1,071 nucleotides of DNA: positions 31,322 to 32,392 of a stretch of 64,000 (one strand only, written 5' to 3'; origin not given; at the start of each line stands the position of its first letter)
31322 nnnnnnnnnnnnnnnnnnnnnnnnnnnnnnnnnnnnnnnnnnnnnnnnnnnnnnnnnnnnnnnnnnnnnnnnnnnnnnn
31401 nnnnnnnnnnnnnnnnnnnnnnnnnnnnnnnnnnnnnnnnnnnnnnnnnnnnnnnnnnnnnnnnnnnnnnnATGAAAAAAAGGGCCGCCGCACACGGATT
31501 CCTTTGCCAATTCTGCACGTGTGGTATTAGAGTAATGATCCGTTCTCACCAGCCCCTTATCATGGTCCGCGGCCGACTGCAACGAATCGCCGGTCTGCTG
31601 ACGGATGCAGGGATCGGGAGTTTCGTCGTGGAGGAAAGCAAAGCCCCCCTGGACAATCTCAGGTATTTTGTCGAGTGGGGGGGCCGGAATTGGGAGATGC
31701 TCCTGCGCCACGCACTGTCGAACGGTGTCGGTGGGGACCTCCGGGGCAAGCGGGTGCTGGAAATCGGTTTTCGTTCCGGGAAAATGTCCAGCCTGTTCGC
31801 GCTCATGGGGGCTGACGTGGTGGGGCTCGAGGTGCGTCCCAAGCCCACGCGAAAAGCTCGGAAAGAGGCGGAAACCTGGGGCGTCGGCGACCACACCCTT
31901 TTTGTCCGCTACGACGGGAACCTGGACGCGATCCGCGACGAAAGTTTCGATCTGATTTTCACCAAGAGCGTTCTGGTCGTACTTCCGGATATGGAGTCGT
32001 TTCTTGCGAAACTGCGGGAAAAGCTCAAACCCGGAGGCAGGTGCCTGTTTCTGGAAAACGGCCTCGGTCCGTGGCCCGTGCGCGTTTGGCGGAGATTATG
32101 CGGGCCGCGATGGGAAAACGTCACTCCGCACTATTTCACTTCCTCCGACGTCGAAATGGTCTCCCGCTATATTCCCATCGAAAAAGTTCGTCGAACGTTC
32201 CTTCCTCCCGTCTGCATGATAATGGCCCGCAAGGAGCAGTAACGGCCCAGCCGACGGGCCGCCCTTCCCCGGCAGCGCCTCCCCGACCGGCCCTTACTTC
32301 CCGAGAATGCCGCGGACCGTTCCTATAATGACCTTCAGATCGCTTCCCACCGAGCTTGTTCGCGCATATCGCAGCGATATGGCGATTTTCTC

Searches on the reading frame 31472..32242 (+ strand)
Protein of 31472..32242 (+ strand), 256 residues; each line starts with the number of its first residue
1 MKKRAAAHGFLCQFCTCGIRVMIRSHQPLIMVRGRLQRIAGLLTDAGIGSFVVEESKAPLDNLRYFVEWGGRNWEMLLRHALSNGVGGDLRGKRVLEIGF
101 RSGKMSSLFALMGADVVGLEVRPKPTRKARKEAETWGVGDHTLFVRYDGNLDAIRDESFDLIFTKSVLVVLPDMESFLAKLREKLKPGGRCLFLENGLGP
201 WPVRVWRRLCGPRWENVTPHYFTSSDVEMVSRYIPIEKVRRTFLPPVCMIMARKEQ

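Call 76: search_protein_families(library=pfam, proteins=[window:31472-32242:+], max_evalue=0.001)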
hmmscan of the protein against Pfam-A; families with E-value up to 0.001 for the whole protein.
window:31472-32242:+ (256 aa): 5 families
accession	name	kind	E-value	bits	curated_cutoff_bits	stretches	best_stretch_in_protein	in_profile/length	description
PF08241.18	Methyltransf_11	-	5.2e-13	49.9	21.2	1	96-193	1-95/95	Methyltransferase domain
PF08242.18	Methyltransf_12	-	1.8e-10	41.9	30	1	96-191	1-98/98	Methyltransferase domain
PF13649.12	Methyltransf_25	-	2.3e-10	41.4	27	1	95-189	1-97/97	Methyltransferase domain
PF13489.12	Methyltransf_23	-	1.8e-09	38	27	1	89-196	20-119/164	Methyltransferase domain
PF13847.12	Methyltransf_31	-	2.8e-09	37.2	27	1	92-193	4-109/145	Methyltransferase domain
